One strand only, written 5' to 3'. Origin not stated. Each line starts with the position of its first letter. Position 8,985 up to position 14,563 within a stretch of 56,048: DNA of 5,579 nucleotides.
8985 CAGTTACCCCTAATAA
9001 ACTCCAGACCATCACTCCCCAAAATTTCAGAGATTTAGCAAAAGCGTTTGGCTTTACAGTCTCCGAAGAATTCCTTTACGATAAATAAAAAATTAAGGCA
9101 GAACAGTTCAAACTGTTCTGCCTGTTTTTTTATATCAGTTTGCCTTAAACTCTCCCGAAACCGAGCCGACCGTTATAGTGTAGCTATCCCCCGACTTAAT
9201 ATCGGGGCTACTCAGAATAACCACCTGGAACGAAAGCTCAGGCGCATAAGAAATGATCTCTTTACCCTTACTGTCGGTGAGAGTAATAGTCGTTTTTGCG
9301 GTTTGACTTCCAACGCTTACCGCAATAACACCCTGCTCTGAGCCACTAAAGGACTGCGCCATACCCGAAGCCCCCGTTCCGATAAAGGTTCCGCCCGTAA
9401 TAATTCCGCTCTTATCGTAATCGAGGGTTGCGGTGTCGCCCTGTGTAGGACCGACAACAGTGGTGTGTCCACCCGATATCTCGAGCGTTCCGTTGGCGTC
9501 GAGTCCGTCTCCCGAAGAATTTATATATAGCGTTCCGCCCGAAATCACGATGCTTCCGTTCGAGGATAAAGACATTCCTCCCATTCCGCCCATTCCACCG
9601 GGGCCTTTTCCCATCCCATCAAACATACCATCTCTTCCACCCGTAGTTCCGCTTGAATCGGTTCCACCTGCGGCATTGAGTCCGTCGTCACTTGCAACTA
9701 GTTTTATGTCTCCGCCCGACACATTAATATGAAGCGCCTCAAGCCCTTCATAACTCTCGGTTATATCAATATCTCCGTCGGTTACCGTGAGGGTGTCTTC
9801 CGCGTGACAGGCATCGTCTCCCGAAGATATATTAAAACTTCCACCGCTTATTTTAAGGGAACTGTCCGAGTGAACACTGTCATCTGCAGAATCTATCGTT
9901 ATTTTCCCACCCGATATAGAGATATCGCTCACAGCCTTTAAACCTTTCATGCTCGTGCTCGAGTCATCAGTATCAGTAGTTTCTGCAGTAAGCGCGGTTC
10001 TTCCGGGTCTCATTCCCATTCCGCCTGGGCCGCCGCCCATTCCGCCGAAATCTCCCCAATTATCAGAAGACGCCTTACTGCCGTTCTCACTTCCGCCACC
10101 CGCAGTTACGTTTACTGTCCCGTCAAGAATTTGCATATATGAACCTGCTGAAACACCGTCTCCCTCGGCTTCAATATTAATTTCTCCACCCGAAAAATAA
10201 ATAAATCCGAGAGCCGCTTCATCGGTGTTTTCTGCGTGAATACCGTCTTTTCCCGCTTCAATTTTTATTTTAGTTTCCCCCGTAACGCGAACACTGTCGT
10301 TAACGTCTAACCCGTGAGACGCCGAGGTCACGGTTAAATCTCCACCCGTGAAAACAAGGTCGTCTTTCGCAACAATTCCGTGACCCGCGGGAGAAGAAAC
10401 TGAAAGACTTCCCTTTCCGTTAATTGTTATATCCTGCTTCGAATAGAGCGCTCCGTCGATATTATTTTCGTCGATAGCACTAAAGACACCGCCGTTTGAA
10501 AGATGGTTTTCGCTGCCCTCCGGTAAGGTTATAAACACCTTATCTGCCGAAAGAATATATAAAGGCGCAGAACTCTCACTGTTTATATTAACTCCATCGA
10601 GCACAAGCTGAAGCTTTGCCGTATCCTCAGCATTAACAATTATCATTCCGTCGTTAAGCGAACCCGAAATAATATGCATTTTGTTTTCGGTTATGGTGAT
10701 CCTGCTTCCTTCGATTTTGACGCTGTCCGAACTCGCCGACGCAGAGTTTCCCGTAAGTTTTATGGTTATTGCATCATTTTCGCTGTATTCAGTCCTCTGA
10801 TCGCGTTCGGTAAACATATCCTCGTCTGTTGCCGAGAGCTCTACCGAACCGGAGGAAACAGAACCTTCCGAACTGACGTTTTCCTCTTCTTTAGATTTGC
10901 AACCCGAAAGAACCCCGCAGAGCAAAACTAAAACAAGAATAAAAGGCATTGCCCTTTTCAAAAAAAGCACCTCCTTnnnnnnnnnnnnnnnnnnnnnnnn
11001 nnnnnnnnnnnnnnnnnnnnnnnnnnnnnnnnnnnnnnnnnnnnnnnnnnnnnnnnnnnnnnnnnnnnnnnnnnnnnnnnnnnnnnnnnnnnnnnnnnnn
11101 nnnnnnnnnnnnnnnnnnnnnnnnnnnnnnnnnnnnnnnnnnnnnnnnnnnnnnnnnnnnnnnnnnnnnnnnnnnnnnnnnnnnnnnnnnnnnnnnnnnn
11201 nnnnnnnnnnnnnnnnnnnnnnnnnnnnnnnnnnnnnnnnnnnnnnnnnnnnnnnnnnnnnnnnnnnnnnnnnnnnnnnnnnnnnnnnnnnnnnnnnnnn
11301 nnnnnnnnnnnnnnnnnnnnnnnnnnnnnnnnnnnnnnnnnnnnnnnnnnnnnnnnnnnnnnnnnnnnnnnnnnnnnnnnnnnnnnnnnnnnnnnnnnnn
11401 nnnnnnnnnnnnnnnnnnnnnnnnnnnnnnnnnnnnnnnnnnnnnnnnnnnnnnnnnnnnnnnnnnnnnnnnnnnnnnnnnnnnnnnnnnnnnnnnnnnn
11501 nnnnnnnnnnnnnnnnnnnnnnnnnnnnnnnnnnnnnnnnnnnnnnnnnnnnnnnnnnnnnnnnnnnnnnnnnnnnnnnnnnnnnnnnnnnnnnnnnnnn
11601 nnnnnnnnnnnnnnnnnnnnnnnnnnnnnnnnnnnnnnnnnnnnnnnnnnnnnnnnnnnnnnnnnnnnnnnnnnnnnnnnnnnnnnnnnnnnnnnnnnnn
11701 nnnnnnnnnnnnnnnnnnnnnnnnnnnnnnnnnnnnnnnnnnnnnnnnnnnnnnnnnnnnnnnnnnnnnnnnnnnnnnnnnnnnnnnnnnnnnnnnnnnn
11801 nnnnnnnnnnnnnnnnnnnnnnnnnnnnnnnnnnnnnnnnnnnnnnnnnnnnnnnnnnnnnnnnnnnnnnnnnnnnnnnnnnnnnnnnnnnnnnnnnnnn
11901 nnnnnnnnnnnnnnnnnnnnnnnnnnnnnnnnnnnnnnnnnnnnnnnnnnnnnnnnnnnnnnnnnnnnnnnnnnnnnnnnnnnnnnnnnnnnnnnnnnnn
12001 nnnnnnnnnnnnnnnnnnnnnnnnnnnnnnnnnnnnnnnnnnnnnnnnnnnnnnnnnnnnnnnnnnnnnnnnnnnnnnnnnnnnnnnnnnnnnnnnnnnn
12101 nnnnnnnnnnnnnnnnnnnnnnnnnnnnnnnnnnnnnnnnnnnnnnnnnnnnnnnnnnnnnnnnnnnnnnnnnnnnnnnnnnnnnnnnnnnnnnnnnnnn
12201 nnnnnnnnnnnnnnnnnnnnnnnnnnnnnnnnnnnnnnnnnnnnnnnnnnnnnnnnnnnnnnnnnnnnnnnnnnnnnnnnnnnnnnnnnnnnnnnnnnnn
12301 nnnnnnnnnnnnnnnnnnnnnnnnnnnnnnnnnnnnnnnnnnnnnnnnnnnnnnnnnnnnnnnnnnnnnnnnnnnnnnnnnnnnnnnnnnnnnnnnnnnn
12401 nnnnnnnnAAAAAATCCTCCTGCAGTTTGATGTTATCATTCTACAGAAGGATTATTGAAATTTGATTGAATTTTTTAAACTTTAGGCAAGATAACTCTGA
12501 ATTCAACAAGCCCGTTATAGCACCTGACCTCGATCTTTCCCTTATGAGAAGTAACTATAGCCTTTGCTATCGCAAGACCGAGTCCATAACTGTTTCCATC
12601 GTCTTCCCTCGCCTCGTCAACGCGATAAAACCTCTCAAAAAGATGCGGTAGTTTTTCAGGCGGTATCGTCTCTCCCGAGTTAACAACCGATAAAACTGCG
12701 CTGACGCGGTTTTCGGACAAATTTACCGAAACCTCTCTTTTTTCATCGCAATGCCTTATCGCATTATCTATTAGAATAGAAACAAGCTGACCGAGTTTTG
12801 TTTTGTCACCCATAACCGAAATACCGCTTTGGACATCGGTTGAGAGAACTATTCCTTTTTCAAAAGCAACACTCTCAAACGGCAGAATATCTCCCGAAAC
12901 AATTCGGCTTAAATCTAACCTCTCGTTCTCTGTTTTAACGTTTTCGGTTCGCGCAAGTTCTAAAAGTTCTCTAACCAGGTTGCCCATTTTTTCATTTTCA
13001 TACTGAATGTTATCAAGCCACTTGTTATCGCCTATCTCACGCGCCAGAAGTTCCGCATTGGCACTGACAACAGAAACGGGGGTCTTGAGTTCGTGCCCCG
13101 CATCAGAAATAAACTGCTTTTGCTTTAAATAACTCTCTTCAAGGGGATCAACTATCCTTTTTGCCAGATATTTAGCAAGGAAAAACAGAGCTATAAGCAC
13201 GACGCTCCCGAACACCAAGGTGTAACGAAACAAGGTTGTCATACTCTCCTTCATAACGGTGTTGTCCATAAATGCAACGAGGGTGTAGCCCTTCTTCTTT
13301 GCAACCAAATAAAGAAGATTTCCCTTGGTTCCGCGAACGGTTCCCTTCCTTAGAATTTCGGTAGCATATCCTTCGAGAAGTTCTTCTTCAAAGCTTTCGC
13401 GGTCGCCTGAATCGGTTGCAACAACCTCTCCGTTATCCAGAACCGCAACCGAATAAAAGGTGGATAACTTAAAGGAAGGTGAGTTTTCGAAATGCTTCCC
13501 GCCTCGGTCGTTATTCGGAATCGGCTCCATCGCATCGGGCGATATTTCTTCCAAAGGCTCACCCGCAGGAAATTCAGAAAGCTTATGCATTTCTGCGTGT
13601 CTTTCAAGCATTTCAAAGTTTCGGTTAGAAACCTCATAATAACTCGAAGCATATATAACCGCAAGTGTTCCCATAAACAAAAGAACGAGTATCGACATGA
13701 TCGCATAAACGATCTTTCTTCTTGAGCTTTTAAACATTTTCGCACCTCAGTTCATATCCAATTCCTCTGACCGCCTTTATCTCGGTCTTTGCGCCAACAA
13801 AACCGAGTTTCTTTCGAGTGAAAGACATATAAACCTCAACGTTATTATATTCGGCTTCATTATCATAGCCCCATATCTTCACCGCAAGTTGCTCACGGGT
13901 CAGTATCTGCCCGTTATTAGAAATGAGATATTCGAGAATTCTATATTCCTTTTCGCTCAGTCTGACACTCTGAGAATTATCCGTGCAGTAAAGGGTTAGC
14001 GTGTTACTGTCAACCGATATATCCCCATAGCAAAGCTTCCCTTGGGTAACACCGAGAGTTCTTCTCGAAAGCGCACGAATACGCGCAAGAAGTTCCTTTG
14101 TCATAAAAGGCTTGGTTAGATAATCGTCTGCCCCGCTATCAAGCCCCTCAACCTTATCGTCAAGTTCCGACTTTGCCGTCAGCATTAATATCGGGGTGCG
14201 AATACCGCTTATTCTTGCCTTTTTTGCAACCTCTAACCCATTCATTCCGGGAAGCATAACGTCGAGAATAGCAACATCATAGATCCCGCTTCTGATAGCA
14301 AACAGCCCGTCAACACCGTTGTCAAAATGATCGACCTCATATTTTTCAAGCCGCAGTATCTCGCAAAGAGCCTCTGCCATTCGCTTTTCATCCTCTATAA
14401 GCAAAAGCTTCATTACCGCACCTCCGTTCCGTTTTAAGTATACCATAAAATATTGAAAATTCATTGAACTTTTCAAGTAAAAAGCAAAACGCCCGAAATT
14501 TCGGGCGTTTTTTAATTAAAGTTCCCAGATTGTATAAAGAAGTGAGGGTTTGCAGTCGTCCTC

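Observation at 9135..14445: Uncharacterised five-gene operon: two-component system, bacterial VTC, DUF4956 membrane protein and beta-helix lipoprotein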

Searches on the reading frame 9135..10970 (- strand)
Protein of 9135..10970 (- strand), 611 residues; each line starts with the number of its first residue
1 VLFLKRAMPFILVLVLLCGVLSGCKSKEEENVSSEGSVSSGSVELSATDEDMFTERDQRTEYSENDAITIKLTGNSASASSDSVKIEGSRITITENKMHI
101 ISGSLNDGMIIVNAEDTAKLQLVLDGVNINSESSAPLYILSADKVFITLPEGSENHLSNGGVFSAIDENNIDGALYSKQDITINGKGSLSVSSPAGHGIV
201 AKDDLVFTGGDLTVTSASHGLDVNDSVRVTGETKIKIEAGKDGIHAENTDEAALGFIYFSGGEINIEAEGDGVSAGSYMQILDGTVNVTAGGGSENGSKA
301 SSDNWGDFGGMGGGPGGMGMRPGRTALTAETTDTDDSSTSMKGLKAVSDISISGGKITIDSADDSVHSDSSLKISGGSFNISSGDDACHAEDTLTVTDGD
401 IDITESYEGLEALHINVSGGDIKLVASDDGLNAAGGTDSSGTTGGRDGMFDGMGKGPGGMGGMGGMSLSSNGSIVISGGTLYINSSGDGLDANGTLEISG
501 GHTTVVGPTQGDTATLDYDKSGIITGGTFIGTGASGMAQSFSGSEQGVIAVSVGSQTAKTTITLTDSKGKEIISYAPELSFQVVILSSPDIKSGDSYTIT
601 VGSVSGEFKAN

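Call 3: search_protein_families(library=pfam, proteins=[window:9135-10970:-], max_evalue=0.01)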
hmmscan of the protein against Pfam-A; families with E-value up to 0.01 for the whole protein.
window:9135-10970:- (611 aa): 1 family
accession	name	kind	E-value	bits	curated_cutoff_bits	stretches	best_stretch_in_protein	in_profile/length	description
PF14262.12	Cthe_2159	-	1.4e-86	290.5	25.8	2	87-387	1-262/262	Carbohydrate-binding domain-containing protein Cthe_2159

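Call 4: search_protein_families(library=ncbifam, proteins=[window:9135-10970:-], max_evalue=0.01)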
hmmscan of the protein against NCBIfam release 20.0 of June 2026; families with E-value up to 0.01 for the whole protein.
window:9135-10970:- (611 aa): 0 families

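Call 32: search_protein_families(library=pfam, proteins=[window:9135-10961:-], max_evalue=10)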
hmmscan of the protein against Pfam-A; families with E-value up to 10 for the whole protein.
window:9135-10961:- (608 aa): 1 family
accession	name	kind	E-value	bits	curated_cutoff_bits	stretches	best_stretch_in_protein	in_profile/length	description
PF14262.12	Cthe_2159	-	1.4e-90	303.6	25.8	3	84-384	1-262/262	Carbohydrate-binding domain-containing protein Cthe_2159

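Call 33: search_solved_structures(query=window:9135-10961:-, max_evalue=0.01, show_alignments=1)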
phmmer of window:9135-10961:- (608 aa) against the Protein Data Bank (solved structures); distinct sequences matched with E-value up to 0.01: 1.
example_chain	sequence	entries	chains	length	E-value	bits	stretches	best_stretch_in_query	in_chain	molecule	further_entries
4peu_A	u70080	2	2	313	4.3e-36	127.8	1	77-290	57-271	Uncharacterized protein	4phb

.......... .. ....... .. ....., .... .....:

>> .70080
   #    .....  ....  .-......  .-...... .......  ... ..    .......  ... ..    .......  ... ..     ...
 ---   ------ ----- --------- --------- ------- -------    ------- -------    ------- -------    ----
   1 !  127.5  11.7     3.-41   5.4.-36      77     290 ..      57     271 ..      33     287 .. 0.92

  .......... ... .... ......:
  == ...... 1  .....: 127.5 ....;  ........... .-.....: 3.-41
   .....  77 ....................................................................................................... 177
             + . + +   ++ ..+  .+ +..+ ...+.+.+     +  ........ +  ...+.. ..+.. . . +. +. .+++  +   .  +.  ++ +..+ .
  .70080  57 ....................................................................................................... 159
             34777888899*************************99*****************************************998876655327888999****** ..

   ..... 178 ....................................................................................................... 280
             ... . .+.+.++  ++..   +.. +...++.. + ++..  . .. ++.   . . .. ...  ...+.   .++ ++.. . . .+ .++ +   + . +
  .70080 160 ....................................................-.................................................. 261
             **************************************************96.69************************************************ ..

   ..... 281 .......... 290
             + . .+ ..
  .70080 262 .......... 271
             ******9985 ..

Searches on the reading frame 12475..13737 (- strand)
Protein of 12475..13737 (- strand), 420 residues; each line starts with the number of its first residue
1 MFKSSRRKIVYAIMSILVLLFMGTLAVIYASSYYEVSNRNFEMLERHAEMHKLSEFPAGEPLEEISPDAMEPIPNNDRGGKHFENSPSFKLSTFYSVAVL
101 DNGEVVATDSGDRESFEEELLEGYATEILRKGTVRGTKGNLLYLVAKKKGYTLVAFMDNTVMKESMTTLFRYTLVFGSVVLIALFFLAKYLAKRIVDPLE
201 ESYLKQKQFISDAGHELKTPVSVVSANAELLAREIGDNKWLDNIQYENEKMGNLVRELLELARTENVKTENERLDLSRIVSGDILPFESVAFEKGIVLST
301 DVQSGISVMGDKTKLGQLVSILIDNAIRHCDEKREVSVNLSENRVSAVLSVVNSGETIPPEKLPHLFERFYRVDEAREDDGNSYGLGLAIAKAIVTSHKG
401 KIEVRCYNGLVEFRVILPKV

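Call 3: search_protein_families(library=pfam, proteins=[window:12475-13737:-], max_evalue=0.01)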
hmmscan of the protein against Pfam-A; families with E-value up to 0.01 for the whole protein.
window:12475-13737:- (420 aa): 3 families
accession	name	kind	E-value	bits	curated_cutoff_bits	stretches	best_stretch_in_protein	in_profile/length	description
PF02518.31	HATPase_c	-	4e-21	76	26.4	1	310-418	1-108/111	Histidine kinase-, DNA gyrase B-, and HSP90-like ATPase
PF00512.31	HisKA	-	1.9e-12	47.5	26.9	1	206-266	2-65/66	His Kinase A (phospho-acceptor) domain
PF14501.12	HATPase_c_5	-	2.5e-07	31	22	1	315-418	6-102/102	GHKL domain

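Call 4: search_protein_families(library=ncbifam, proteins=[window:12475-13737:-], max_evalue=0.01)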
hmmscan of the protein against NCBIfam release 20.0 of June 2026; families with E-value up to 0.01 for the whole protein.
window:12475-13737:- (420 aa): 75 families (the best 25 are shown)
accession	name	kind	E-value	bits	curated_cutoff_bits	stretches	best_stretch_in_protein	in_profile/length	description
NF041735.1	hist_kin_RppB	equivalog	6.5e-46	157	400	1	166-407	175-426/438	two-component system sensor histidine kinase RppB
TIGR02966.1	phoR_proteo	equivalog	6.6e-45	153.6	334.2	1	206-407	114-322/333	phosphate regulon sensor histidine kinase PhoR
NF046044.1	PnpS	equivalog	1e-43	149.8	400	1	206-409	170-380/390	two-component system histidine kinase PnpS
TIGR01386.1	cztS_silS_copS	subfamily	1.2e-43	149.8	292.55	1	196-417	231-456/457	heavy metal sensor histidine kinase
NF052314.1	T9SS_HK_PorY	subfamily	7.7e-38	130.6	350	1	195-415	200-416/418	PorY family sensor histidine kinase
NF007345.0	PRK09835.1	subfamily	2.2e-37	128.7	423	1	194-419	250-480/482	Cu(+)/Ag(+) sensor histidine kinase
NF033091.0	HK_VanS_ACDEFG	equivalog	3.4e-36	124.8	400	1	205-418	73-293/293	vancomycin resistance histidine kinase VanS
NF008312.0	PRK11100.1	equivalog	1.8e-34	119.4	356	1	208-408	258-462/477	two-component system sensor histidine kinase CreC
NF033092.0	HK_WalK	equivalog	3.1e-34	118.5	725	1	205-407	371-581/594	cell wall metabolism sensor histidine kinase WalK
NF012163.2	BaeS_SmeS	equivalog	4.7e-31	108.2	500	1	194-404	228-442/457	sensor histidine kinase efflux regulator BaeS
NF007007.0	PRK09470.1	equivalog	5.8e-31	107.9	486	1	194-404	233-443/463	envelope stress sensor histidine kinase CpxA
NF040691.1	MtrAB_MtrB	equivalog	3.4e-30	105.5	450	1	189-419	255-492/507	MtrAB system histidine kinase MtrB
NF008235.0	PRK11006.1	equivalog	3.2e-29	102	390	1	206-418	204-422/431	phosphate regulon sensor histidine kinase PhoR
TIGR03785.1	marine_sort_HK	equivalog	1.6e-27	96.2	612.2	1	208-418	487-703/703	proteobacterial dedicated sortase system histidine kinase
NF007837.0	PRK10549.1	equivalog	2.8e-27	95.5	603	1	196-417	230-456/466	envelope stress sensor histidine kinase BaeS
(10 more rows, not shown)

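Call 32: search_protein_families(library=pfam, proteins=[window:12475-13737:-], max_evalue=10)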
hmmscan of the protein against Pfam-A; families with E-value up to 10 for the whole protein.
window:12475-13737:- (420 aa): 4 families
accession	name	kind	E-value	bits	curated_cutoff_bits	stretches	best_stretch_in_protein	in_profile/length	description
PF02518.31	HATPase_c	-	4e-21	76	26.4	1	310-418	1-108/111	Histidine kinase-, DNA gyrase B-, and HSP90-like ATPase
PF00512.31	HisKA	-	1.9e-12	47.5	26.9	1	206-266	2-65/66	His Kinase A (phospho-acceptor) domain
PF14501.12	HATPase_c_5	-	2.5e-07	31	22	1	315-418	6-102/102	GHKL domain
PF13581.12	HATPase_c_2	-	0.028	14.8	27.4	1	325-397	42-111/127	Histidine kinase-like ATPase domain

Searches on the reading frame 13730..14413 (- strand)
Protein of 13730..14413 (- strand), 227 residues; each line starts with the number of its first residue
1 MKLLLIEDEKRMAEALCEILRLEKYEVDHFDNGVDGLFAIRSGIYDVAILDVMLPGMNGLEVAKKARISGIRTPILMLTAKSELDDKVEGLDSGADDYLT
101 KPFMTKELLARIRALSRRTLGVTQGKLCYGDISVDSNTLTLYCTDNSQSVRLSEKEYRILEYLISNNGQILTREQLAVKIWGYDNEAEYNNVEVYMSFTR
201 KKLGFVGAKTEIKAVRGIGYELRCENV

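Call 3: search_protein_families(library=pfam, proteins=[window:13730-14413:-], max_evalue=0.01)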
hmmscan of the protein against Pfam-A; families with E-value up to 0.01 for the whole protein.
window:13730-14413:- (227 aa): 2 families
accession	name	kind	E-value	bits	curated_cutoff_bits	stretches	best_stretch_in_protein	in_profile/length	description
PF00072.30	Response_reg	-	1.2e-26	93.5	30.2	1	4-113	2-111/111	Response regulator receiver domain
PF00486.34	Trans_reg_C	-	1.4e-21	76.8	26.2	1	148-222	2-77/77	Transcriptional regulatory protein, C terminal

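Call 4: search_protein_families(library=ncbifam, proteins=[window:13730-14413:-], max_evalue=0.01)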
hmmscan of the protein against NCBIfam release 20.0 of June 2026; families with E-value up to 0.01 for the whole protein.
window:13730-14413:- (227 aa): 95 families (the best 25 are shown)
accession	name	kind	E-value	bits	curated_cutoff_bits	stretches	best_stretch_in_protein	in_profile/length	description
NF041734.1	resp_reg_RppA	equivalog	2.4e-64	216.8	250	1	1-223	1-228/229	two-component system response regulator RppA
TIGR01387.1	cztR_silR_copR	subfamily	1.5e-54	185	279.2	1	3-222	1-218/218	heavy metal response regulator transcription factor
NF045991.1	RespRegCtrARhodob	equivalog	3.1e-54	184.1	350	1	1-223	1-222/224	response regulator transcription factor CtrA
TIGR02154.1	PhoB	equivalog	1.3e-52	178.4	296.2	1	2-222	4-225/226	phosphate regulon transcriptional regulator PhoB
NF007928.2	PRK10643.1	equivalog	2.4e-51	174.4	330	1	1-222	1-216/216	two-component system response regulator PmrA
NF040689.1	MtrAB_MtrA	equivalog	4.3e-49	166.8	300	1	4-221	2-217/219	MtrAB system response regulator MtrA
NF007663.1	PRK10336.1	equivalog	3.1e-47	161.2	345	1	1-222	1-216/219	quorum sensing response regulator transcription factor QseB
NF012023.0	PRK15479.1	equivalog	3.3e-47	160.9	337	1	1-226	1-221/224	transcriptional regulator TctD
NF041733.1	resp_reg_CseB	equivalog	3.4e-45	154.2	350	1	2-223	2-227/228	two-component system response regulator CseB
NF008567.0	PRK11517.1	equivalog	8.6e-45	152.8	353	1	1-225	1-221/223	response regulator transcription factor HprR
NF007346.1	PRK09836.1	equivalog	3e-43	148.2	420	1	1-223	1-222/227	copper/silver response regulator transcription factor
NF045944.1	ResRegRpaBCyano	equivalog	3.8e-43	147.5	330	1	4-222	1-227/229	response regulator transcription factor RpaB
NF045914.1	RespRegNblR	equivalog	1.6e-42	145.6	300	1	3-223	9-226/228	response regulator transcription factor NblR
NF008296.0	PRK11083.1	equivalog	5.2e-42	143.8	273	1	2-223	5-226/228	two-component system response regulator CreB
NF053854.1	RespRegPhoBBctds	equivalog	2.8e-41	141.3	270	1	3-222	1-224/225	two-component system response regulator PhoB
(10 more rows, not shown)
